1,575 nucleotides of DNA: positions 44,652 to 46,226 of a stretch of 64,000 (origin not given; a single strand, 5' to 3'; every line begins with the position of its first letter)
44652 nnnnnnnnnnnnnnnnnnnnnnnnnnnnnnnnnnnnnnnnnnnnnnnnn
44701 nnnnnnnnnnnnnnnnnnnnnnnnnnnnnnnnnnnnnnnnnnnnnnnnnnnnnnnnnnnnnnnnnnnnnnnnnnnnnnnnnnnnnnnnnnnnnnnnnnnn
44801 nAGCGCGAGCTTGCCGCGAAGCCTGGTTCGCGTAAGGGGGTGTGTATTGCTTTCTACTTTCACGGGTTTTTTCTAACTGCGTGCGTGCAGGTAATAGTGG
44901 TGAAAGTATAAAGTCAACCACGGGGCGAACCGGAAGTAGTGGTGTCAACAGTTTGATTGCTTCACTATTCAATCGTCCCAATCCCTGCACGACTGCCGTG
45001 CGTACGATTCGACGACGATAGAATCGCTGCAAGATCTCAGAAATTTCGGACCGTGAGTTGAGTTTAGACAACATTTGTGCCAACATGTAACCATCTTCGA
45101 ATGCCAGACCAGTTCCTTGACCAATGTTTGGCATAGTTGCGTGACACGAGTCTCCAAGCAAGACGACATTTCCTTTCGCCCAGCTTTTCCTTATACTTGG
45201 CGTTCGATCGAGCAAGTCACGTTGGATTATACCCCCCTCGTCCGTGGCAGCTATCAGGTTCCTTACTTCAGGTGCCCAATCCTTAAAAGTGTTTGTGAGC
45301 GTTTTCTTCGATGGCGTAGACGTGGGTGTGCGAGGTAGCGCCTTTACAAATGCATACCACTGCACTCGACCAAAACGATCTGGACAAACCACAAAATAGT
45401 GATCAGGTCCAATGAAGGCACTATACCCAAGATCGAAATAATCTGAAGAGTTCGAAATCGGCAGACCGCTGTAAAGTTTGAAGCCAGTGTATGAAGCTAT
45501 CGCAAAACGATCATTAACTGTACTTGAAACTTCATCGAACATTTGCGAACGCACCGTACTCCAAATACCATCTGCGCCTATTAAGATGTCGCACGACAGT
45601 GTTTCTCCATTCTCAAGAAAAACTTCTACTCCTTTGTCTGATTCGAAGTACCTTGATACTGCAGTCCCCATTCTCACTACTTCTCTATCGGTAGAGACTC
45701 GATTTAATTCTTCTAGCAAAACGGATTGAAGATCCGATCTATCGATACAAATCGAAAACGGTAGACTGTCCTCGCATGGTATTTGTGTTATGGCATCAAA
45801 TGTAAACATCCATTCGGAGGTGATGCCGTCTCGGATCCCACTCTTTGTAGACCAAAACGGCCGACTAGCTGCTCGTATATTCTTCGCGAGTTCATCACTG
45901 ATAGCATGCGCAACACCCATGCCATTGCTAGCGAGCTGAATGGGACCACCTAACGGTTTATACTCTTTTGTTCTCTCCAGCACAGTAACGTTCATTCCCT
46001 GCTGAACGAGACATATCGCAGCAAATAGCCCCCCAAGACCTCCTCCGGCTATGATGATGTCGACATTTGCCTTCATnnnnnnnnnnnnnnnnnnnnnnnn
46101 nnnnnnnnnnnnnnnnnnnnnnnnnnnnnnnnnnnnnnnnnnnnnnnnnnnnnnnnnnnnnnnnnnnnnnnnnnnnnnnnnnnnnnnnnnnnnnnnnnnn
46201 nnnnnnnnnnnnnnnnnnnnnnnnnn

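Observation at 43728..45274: Tandem duplication with a templated insertion inside the FAD-monooxygenase gene (A-B-A structure with microhomology junctions)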

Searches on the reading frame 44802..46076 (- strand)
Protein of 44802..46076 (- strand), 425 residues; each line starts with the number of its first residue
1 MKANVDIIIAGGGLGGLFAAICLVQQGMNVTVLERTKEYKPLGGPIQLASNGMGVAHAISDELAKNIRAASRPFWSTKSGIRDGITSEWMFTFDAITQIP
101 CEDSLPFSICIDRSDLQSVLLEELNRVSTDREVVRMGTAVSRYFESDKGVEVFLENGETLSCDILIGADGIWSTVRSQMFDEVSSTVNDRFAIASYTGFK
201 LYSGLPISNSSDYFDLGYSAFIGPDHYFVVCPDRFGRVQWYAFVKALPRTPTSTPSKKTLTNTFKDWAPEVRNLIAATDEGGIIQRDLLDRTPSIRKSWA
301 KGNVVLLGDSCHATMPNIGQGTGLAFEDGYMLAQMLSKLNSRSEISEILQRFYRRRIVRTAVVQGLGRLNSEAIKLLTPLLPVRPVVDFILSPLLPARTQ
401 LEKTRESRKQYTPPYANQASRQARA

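Call 12: find_encoding_contigs(protein=window:44802-46076:-, flank=10000, max_places=10)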
Protein seq(425 aa) (425 aa): no gene with exactly this product is on record in the collection.

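Call 13: list_cluster_members(proteins=[P0001, window:44802-46076:-, window:44802-46211:-])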
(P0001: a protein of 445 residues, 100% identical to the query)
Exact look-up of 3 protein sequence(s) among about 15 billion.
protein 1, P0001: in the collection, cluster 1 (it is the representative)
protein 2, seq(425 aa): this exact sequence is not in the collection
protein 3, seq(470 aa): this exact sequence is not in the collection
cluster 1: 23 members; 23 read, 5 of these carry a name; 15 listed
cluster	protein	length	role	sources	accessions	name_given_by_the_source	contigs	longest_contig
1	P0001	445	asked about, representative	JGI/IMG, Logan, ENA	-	zeaxanthin epoxidase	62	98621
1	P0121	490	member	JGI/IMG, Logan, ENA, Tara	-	zeaxanthin epoxidase | strand:+ start:4425 stop:5897 length:1473 start_codon:yes stop_codon:yes ...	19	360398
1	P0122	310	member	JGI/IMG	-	zeaxanthin epoxidase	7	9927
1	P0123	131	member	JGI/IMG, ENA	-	zeaxanthin epoxidase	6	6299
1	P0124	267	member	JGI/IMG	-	zeaxanthin epoxidase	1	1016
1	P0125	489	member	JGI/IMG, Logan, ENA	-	-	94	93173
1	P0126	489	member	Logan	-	-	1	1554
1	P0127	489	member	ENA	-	-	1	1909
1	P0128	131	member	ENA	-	-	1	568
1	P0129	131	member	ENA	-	-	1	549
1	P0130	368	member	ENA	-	-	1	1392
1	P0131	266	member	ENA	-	-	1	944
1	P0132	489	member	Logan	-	-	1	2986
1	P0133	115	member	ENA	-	-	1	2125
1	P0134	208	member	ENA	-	-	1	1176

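Call 15: find_encoding_contigs(protein=P0121, flank=10000, max_places=10)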
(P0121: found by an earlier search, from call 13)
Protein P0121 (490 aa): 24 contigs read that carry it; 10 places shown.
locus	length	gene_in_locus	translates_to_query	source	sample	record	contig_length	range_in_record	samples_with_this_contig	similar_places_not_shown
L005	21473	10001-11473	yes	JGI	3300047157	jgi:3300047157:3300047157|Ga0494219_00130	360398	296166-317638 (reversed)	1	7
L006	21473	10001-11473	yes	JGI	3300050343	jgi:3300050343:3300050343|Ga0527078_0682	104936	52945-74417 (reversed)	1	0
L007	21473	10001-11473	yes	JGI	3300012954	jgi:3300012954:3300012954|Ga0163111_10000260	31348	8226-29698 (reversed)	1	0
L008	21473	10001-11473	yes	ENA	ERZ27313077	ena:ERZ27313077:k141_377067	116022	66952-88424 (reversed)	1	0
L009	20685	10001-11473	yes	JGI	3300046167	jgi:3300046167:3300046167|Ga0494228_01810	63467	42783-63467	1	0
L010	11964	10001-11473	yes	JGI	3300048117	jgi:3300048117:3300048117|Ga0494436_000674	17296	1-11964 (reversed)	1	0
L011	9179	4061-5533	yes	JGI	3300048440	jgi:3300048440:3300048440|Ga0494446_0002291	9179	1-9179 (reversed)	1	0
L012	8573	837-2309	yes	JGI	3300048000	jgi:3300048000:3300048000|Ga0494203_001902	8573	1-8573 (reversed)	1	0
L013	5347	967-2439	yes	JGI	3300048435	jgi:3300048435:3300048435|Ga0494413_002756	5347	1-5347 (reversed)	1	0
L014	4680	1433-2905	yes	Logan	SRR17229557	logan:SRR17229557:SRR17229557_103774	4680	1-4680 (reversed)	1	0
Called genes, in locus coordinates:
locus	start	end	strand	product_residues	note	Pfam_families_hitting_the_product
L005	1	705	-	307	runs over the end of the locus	PF05118:Asp_Arg_Hydrox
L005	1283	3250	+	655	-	PF20662:COG4_C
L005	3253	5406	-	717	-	PF14551:MCM_N, PF17207:MCM_OB, PF00493:MCM, PF07728:AAA_5, PF01078:Mg_chelatase (weak), PF17855:MCM_lid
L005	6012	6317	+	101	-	PF02268:TFIIA_gamma_N, PF02751:TFIIA_gamma_C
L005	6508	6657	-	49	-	PF16211:Histone_H2A_C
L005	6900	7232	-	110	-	-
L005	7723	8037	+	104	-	-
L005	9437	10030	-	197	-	-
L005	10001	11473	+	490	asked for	PF00890:FAD_binding_2 (weak), PF01266:DAO (faint), PF01494:FAD_binding_3, PF08491:SE (faint)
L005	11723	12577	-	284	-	PF01193:RNA_pol_L, PF01000:RNA_pol_A_bac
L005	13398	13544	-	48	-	-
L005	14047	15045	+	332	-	PF03215:Rad17, PF13177:DNA_pol3_delta2, PF00004:AAA, PF21960:RCF1-5-like_lid (faint), PF08542:Rep_fac_C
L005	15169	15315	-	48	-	PF01912:eIF-6 (faint)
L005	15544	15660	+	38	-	-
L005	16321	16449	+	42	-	-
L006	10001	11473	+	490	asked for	PF00890:FAD_binding_2 (weak), PF01266:DAO (faint), PF01494:FAD_binding_3, PF08491:SE (faint)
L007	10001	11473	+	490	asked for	PF00890:FAD_binding_2 (weak), PF01266:DAO (faint), PF01494:FAD_binding_3, PF08491:SE (faint)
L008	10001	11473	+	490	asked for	PF00890:FAD_binding_2 (weak), PF01266:DAO (faint), PF01494:FAD_binding_3, PF08491:SE (faint)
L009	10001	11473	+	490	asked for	PF00890:FAD_binding_2 (weak), PF01266:DAO (faint), PF01494:FAD_binding_3, PF08491:SE (faint)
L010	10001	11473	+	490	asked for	PF00890:FAD_binding_2 (weak), PF01266:DAO (faint), PF01494:FAD_binding_3, PF08491:SE (faint)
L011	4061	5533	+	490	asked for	PF00890:FAD_binding_2 (weak), PF01266:DAO (faint), PF01494:FAD_binding_3, PF08491:SE (faint)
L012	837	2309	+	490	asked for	PF00890:FAD_binding_2 (weak), PF01266:DAO (faint), PF01494:FAD_binding_3, PF08491:SE (faint)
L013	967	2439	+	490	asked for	PF00890:FAD_binding_2 (weak), PF01266:DAO (faint), PF01494:FAD_binding_3, PF08491:SE (faint)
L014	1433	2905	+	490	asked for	PF00890:FAD_binding_2 (weak), PF01266:DAO (faint), PF01494:FAD_binding_3, PF08491:SE (faint)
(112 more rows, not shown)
